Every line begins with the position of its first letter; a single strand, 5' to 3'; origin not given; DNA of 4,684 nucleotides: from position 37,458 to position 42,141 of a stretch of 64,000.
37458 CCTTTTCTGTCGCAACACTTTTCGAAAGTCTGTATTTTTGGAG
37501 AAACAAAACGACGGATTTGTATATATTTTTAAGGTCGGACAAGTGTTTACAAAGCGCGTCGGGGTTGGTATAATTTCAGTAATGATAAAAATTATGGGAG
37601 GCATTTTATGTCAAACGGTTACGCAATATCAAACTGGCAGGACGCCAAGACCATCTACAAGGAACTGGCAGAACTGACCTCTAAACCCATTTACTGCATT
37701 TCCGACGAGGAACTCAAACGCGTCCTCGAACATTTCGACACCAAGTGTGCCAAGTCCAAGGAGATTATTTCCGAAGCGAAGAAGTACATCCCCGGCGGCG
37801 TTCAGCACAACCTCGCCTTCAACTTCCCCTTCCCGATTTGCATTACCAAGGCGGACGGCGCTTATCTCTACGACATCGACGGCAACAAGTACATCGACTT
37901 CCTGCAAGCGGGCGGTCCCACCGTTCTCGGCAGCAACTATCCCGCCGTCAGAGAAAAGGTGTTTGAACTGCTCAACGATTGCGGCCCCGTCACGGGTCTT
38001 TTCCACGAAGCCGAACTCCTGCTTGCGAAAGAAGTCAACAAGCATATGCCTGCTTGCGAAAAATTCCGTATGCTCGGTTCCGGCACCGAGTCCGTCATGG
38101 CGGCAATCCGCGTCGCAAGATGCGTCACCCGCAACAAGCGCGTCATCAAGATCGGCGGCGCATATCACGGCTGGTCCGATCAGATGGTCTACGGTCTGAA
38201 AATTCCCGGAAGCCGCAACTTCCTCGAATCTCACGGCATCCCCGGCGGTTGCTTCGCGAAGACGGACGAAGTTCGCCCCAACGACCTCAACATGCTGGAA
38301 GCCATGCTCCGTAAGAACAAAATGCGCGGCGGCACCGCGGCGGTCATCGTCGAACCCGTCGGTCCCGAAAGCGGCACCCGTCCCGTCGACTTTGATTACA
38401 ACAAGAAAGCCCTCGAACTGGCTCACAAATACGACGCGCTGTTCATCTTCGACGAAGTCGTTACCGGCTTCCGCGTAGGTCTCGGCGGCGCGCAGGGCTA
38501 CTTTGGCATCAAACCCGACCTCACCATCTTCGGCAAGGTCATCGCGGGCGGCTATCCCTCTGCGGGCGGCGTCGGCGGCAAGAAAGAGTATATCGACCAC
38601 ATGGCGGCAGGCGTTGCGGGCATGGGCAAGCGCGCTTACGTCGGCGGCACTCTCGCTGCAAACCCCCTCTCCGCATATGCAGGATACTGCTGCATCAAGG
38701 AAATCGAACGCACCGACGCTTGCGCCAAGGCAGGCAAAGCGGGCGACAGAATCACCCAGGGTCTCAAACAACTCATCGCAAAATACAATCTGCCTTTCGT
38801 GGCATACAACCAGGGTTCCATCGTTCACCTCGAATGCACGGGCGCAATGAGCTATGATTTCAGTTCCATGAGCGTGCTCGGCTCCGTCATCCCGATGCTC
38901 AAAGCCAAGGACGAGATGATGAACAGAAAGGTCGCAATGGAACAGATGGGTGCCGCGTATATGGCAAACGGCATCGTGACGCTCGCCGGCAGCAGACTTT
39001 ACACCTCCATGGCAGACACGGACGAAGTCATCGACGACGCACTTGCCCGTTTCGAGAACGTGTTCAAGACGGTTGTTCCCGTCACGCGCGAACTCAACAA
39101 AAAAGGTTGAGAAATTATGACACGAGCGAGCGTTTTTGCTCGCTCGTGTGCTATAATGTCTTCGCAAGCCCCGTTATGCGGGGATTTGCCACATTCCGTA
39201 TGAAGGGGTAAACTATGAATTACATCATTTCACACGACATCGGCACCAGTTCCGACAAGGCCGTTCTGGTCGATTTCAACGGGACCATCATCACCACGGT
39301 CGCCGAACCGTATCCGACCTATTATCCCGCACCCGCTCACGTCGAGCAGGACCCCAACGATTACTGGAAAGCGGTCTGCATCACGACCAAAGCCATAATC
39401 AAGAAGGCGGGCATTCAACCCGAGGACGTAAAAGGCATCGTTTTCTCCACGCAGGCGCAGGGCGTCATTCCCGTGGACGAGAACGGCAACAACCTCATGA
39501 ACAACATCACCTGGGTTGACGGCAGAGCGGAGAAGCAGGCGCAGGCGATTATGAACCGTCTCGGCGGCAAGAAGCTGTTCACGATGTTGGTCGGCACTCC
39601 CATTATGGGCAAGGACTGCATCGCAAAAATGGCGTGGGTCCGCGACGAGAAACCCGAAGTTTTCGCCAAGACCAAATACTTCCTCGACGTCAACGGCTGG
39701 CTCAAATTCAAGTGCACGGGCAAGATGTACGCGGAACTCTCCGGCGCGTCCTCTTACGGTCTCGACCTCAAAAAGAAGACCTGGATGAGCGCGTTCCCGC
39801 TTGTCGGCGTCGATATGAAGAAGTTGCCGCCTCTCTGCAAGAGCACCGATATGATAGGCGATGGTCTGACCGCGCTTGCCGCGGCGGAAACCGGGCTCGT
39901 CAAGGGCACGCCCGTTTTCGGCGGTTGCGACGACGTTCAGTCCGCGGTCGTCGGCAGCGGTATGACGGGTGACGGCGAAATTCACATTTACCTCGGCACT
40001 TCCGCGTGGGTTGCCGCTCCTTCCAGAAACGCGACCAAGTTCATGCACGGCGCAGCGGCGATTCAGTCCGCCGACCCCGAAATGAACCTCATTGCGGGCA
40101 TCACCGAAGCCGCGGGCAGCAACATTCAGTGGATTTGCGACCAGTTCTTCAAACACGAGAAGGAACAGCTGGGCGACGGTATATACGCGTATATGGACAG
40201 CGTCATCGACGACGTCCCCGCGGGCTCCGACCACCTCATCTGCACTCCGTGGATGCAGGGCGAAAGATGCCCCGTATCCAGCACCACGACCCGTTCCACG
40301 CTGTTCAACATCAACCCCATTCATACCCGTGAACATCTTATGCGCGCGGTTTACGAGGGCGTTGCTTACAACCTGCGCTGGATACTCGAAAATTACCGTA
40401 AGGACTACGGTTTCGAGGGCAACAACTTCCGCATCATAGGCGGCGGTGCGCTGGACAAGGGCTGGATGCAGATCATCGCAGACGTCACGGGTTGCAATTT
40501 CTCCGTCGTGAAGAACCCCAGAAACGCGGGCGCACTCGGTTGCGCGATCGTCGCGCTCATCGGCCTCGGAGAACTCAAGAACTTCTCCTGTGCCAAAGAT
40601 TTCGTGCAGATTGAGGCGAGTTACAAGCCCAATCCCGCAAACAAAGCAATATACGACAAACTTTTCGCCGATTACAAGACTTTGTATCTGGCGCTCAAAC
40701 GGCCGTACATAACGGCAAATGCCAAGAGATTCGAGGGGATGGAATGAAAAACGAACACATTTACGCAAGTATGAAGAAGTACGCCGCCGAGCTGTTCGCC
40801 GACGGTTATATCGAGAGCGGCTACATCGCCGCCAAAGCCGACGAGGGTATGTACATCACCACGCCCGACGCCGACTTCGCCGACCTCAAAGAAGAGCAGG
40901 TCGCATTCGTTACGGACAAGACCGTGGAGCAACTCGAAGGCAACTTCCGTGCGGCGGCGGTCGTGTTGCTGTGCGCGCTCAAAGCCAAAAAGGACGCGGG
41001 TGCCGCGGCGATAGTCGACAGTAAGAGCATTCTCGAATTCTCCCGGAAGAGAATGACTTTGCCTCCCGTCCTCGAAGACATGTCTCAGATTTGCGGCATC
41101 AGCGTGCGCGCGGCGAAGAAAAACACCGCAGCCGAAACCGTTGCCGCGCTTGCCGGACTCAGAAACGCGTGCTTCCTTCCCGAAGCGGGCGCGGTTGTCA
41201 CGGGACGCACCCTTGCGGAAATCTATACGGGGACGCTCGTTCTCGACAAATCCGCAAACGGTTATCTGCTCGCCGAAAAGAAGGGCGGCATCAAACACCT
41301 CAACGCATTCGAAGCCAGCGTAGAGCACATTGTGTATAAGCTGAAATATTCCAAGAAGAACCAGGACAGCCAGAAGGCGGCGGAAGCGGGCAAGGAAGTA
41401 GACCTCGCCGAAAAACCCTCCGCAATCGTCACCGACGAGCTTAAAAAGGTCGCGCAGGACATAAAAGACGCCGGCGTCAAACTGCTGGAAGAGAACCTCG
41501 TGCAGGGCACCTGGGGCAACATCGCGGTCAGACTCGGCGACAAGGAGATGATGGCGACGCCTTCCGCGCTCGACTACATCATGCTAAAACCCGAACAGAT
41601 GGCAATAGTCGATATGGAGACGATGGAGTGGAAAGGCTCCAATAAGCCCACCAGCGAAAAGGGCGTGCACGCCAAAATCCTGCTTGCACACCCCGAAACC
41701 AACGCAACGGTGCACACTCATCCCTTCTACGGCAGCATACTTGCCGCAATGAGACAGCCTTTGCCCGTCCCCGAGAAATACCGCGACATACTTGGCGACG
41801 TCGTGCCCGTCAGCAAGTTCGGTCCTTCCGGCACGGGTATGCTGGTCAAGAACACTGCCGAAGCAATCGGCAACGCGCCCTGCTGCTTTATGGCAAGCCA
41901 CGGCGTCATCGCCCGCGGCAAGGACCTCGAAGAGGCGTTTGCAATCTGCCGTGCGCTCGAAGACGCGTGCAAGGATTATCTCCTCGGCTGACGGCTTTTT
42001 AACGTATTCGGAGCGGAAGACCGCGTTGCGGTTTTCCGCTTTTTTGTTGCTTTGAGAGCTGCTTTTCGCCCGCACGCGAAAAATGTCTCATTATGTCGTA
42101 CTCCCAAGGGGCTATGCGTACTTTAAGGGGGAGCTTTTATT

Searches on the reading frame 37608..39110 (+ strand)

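Call 40: search_protein_families(library=pfam, proteins=[window:37608-39110:+], max_evalue=0.0001)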
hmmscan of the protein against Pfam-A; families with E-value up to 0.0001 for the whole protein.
window:37608-39110:+ (500 aa): 1 family
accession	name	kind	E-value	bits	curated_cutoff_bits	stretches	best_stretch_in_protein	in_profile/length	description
PF00202.27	Aminotran_3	-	2e-53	182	30.5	1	74-414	8-354/403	Aminotransferase class-III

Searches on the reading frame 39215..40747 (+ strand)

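Call 40: search_protein_families(library=pfam, proteins=[window:39215-40747:+], max_evalue=0.0001)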
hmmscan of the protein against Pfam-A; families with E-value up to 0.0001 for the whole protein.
window:39215-40747:+ (510 aa): 2 families
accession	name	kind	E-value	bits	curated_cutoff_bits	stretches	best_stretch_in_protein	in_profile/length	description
PF00370.27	FGGY_N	-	3.1e-50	171.5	28.8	1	3-247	1-245/245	FGGY family of carbohydrate kinases, N-terminal domain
PF02782.22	FGGY_C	-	3e-26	92.9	27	1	258-449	3-196/198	FGGY family of carbohydrate kinases, C-terminal domain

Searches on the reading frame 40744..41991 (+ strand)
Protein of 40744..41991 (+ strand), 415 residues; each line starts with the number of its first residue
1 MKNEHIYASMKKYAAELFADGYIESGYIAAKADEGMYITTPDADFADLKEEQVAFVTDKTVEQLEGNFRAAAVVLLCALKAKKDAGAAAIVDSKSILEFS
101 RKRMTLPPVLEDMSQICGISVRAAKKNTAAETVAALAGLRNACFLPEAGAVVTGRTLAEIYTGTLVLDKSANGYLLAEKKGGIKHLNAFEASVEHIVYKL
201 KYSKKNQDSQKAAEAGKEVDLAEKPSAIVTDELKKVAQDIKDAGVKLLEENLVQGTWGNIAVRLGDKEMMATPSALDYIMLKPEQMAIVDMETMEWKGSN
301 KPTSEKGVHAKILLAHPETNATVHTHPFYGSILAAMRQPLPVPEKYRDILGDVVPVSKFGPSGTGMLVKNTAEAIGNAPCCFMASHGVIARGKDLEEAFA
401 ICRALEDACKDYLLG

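Call 40: search_protein_families(library=pfam, proteins=[window:40744-41991:+], max_evalue=0.0001)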
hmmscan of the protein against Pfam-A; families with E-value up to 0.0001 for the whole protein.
window:40744-41991:+ (415 aa): 1 family
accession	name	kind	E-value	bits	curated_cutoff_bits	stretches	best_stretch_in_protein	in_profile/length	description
PF00596.27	Aldolase_II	-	2.5e-46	158.3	22.2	2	240-412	3-182/183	Class II Aldolase and Adducin N-terminal domain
